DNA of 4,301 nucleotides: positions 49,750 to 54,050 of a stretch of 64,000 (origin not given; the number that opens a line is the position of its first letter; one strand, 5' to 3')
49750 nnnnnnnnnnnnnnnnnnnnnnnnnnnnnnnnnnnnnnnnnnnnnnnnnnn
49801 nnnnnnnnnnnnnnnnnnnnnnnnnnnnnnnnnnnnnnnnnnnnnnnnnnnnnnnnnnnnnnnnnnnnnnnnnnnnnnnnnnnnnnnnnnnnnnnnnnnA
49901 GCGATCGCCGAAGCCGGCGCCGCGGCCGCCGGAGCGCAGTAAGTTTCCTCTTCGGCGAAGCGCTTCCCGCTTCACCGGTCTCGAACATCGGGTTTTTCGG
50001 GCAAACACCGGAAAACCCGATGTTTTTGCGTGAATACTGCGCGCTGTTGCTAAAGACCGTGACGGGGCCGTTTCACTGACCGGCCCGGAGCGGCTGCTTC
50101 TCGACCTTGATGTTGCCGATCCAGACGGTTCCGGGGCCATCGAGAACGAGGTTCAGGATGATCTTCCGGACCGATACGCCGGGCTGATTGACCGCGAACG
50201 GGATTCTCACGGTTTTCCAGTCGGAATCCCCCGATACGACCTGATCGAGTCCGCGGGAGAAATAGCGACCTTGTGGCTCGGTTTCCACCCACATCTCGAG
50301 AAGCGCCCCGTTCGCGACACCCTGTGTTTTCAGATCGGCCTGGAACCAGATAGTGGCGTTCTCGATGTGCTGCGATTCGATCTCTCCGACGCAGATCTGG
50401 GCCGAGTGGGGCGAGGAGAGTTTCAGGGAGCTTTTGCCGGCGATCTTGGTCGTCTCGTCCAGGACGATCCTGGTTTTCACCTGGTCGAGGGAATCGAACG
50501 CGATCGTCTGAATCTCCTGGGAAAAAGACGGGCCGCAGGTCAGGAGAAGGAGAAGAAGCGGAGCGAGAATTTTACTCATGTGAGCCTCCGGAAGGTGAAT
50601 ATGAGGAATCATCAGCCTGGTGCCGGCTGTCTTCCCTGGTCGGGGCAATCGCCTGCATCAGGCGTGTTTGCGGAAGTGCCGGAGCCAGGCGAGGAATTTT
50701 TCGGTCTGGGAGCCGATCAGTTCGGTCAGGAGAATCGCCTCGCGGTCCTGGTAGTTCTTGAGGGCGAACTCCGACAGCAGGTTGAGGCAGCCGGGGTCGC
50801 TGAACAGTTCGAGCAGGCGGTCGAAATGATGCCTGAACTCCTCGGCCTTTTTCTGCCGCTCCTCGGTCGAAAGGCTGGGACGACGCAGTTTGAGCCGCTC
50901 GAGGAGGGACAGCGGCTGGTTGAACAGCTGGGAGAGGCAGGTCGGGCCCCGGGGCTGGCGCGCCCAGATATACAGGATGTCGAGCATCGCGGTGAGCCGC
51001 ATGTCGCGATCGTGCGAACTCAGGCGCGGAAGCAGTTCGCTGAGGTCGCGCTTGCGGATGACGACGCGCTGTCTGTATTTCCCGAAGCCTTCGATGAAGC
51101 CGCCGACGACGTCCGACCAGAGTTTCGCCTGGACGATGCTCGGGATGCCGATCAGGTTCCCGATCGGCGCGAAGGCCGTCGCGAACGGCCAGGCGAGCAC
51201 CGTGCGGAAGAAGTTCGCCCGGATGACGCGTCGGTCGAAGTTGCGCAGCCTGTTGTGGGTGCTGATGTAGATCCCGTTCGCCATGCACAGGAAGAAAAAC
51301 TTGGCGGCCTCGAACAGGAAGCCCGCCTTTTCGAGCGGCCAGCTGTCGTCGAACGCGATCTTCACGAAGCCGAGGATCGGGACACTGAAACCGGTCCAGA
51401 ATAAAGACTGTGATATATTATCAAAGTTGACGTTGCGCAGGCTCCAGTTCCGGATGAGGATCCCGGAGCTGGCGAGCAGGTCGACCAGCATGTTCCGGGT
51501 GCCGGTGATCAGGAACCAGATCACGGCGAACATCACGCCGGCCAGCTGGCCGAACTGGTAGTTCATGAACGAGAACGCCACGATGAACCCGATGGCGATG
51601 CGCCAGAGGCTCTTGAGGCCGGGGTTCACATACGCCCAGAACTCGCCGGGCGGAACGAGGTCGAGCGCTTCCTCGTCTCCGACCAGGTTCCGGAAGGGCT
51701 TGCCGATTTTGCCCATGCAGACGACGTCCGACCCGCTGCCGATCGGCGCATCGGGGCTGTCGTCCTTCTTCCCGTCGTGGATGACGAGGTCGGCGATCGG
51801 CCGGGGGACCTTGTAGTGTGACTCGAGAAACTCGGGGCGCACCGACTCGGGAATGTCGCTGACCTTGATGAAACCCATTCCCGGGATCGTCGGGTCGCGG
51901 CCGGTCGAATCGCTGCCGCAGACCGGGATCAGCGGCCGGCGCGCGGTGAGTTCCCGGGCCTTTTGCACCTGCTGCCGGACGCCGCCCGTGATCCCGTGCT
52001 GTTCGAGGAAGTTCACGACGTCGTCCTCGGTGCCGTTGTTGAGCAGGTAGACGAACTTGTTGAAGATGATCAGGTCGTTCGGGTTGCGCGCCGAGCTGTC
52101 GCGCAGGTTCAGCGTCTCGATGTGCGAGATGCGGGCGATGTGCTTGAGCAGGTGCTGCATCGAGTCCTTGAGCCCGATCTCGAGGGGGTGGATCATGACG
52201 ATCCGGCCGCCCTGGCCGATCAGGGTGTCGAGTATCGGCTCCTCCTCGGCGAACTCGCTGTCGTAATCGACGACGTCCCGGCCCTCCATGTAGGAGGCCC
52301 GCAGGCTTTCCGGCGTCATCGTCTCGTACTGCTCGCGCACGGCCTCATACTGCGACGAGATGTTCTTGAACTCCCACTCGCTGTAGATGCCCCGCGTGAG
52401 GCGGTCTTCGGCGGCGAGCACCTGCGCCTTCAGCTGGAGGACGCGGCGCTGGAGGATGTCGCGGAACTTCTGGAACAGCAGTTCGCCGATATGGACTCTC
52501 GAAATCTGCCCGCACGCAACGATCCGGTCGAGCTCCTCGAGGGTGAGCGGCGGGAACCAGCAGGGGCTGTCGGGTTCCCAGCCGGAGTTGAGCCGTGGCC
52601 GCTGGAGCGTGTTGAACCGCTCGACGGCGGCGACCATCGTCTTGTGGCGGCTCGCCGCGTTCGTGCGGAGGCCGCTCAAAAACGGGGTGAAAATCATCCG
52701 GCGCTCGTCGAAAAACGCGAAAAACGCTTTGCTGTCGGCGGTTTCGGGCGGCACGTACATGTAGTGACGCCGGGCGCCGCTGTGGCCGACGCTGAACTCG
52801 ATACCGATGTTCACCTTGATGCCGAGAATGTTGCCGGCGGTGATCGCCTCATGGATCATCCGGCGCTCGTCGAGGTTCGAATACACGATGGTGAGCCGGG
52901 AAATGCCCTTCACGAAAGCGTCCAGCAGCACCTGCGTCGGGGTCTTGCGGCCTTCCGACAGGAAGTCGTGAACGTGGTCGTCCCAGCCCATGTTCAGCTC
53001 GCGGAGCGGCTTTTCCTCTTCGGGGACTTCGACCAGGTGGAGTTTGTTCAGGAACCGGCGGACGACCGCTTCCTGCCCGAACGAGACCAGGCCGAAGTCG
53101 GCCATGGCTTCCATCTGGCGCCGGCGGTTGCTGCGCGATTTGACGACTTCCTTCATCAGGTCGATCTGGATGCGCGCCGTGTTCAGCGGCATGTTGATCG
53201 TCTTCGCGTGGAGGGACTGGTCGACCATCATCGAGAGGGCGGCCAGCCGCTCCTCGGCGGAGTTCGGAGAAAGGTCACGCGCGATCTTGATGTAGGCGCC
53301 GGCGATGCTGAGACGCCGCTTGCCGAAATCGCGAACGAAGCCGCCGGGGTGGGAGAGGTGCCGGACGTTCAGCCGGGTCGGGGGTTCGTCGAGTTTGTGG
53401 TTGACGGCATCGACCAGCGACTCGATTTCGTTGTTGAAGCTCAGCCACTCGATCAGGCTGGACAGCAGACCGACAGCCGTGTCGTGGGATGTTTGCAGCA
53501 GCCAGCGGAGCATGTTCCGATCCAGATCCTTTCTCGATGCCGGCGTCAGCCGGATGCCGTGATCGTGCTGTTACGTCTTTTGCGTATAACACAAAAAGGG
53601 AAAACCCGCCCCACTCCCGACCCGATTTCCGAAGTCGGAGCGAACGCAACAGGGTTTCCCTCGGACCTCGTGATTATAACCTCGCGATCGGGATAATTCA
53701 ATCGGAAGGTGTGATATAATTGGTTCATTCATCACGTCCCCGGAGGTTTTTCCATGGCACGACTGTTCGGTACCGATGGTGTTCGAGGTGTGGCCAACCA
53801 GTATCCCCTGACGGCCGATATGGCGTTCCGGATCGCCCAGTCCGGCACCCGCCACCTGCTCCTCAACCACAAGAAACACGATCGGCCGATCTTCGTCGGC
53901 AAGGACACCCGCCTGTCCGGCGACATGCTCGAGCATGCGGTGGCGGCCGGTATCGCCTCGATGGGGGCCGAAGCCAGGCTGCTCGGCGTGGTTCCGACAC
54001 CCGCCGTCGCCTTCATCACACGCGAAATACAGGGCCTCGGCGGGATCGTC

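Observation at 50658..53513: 951-aa orphan membrane protein with no recognisable domains, followed by a small secreted protein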

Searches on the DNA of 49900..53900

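Call 43: search_rna_families(source=window, start=49900, end=53900, threshold=evalue, max_evalue=1)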
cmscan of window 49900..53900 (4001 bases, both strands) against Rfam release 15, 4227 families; matches with E-value up to 1: 0.
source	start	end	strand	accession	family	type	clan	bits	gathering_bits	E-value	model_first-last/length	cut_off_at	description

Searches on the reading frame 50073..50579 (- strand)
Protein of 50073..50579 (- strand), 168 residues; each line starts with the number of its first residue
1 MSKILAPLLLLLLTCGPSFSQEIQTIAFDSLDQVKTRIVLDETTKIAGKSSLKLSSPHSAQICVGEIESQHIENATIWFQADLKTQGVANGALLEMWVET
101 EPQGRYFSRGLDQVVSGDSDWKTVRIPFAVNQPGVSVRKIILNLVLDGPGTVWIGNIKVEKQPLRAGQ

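Call 3: search_protein_families(library=pfam, proteins=[window:50073-50579:-], max_evalue=1)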
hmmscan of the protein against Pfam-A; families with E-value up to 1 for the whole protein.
window:50073-50579:- (168 aa): 0 families

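Call 4: search_protein_families(library=ncbifam, proteins=[window:50073-50579:-], max_evalue=1)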
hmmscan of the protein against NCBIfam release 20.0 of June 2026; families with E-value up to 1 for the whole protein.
window:50073-50579:- (168 aa): 0 families

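Call 54: find_homologous_proteins(query=window:50073-50579:-, max_evalue=0.001)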
Query window:50073-50579:- (168 aa): 1 proteins with E <= 0.001 among 46 candidates.
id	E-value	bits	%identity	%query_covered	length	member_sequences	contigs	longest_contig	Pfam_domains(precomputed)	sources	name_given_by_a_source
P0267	8.7e-105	366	100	100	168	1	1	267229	-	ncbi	-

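Call 56: find_encoding_contigs(protein=P0267, flank=3000, max_places=2)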
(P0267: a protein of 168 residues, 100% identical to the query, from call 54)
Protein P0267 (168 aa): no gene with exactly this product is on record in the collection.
